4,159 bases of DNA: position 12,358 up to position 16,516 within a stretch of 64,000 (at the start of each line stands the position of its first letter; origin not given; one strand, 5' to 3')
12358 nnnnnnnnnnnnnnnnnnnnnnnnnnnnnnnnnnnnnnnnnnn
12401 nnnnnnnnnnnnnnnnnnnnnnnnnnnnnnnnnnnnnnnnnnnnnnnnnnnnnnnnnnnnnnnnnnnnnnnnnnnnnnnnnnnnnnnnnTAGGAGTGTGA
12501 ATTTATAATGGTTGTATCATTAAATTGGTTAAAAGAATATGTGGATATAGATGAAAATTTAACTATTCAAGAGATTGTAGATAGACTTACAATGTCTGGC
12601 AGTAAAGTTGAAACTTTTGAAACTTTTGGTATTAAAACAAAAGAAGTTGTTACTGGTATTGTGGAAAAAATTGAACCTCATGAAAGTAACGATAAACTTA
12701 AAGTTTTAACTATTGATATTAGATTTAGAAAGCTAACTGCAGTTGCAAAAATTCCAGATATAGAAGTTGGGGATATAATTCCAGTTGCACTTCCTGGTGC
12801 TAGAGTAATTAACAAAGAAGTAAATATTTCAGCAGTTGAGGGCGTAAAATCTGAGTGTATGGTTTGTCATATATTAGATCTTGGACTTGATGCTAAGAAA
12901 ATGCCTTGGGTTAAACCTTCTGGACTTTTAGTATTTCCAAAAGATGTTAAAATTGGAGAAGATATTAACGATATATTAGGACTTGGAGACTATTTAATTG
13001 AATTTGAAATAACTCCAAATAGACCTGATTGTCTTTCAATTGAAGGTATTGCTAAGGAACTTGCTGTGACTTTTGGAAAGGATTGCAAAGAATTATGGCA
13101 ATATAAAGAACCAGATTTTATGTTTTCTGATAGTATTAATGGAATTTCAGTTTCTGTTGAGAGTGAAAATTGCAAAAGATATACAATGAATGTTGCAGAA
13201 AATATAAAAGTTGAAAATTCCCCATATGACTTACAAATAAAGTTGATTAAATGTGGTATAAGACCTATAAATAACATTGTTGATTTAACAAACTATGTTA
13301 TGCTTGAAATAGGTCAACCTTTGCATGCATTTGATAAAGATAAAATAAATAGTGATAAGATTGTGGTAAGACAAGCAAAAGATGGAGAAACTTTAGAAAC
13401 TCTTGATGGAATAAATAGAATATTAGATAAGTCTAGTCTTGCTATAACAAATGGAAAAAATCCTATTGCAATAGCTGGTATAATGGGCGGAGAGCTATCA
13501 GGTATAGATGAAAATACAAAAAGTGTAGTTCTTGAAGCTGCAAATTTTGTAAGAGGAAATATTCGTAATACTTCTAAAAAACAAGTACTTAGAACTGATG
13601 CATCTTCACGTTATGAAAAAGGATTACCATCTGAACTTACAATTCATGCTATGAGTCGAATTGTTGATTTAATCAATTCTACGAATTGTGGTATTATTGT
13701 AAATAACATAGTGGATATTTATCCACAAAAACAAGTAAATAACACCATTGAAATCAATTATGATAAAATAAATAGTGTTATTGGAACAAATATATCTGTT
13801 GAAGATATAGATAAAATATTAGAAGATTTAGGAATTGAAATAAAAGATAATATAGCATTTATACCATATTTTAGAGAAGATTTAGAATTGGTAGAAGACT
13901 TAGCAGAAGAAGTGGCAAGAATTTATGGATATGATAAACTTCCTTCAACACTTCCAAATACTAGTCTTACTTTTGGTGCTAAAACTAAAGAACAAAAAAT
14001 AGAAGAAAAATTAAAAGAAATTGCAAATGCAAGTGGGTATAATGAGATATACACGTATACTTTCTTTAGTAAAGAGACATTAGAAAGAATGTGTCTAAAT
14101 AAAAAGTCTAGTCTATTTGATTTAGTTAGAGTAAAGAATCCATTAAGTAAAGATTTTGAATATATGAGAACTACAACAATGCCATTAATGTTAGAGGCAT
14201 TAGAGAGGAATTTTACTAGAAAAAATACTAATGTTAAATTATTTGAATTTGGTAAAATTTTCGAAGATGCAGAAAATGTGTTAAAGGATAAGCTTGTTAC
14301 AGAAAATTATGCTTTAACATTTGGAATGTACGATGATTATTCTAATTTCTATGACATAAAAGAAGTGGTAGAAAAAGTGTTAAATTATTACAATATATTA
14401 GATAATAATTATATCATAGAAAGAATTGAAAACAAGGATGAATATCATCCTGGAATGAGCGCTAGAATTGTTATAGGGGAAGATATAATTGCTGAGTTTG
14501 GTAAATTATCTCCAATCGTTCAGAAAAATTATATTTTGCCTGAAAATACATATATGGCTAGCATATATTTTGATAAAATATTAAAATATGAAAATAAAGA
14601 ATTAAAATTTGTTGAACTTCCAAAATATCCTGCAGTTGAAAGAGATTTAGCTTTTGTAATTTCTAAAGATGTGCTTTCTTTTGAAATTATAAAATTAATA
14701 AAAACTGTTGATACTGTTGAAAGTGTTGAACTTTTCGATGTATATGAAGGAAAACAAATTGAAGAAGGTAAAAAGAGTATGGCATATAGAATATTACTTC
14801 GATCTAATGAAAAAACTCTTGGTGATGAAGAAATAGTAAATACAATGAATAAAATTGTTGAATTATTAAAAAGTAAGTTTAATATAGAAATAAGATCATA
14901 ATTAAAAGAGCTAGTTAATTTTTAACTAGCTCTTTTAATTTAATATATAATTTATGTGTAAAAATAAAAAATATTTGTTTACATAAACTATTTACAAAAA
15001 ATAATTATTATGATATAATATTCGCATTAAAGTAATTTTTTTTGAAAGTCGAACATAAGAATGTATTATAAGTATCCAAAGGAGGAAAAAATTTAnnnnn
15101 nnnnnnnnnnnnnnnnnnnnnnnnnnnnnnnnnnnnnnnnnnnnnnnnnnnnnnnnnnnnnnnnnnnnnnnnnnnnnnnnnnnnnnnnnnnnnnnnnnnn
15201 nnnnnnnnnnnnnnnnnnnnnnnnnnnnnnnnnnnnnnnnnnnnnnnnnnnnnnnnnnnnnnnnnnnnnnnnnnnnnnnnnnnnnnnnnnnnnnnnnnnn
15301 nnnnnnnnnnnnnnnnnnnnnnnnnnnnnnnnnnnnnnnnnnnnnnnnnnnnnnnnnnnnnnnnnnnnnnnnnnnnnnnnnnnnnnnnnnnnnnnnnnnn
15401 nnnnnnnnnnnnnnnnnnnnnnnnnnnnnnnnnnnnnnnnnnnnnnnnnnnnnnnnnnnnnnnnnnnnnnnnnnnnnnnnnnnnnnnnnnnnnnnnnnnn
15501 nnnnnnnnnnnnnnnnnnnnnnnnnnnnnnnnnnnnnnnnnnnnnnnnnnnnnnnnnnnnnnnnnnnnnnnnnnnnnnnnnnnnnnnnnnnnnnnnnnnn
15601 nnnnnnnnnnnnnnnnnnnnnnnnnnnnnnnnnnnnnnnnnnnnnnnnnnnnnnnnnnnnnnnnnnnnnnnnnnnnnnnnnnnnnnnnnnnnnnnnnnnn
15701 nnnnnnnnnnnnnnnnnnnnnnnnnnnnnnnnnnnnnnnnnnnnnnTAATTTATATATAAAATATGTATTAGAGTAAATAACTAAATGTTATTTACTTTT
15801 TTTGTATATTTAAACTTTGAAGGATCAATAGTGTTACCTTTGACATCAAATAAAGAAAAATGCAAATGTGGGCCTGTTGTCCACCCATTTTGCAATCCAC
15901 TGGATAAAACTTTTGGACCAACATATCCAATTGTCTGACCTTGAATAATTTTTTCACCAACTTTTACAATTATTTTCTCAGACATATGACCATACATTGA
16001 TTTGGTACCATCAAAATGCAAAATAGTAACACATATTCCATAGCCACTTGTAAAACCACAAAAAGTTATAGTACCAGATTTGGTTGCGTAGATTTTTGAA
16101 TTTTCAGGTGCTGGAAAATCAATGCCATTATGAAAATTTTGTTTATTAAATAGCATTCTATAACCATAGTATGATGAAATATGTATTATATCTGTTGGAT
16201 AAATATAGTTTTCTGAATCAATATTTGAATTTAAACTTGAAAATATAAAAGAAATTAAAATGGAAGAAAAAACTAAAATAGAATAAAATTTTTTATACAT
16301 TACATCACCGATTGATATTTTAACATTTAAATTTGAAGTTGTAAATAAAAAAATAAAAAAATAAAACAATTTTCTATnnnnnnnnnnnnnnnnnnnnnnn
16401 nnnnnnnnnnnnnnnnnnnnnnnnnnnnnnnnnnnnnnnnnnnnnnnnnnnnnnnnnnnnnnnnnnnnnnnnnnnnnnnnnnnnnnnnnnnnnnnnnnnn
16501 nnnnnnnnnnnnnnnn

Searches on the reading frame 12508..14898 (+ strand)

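Call 53: search_protein_families(library=ncbifam, proteins=[window:12508-14898:+], max_evalue=0.00001)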
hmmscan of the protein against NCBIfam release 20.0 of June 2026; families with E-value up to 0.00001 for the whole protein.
window:12508-14898:+ (797 aa): 7 families
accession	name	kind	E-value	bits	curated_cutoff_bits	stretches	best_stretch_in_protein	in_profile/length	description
TIGR00472.1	pheT_bact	equivalog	2.4e-222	740.5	402.65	1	1-796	1-798/798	phenylalanine--tRNA ligase subunit beta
NF001882.0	PRK00629.5-4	equivalog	8.5e-82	275.6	527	1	1-767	1-713/725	phenylalanine--tRNA ligase subunit beta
TIGR00471.1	pheT_arch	equivalog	7.6e-38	130.3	282.65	1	403-679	270-538/551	phenylalanine--tRNA ligase subunit beta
NF001879.0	PRK00629.5-1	equivalog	2.2e-10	39.7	840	1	1-585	1-553/718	phenylalanine--tRNA ligase subunit beta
NF045760.1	YtpR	equivalog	1.4e-08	34.8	100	1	35-152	77-184/185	YtpR family tRNA-binding protein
NF045867.1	PheT_Nterm_rel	equivalog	1.2e-07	31.9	120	1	40-127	81-170/171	TyrS-associated PheT N-terminal domain-related protein TapR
TIGR00469.1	pheS_mito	equivalog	3.7e-07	29.2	258.35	1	700-795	350-451/451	phenylalanine--tRNA ligase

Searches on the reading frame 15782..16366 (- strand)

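Call 6: search_protein_families(library=pfam, proteins=[window:15782-16366:-], max_evalue=0.01)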
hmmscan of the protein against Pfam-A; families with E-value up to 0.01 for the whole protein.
window:15782-16366:- (194 aa): 1 family
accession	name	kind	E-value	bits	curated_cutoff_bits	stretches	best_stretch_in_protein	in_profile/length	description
PF01551.29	Peptidase_M23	-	2.2e-24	85.9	28.7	1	78-182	2-96/96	Peptidase family M23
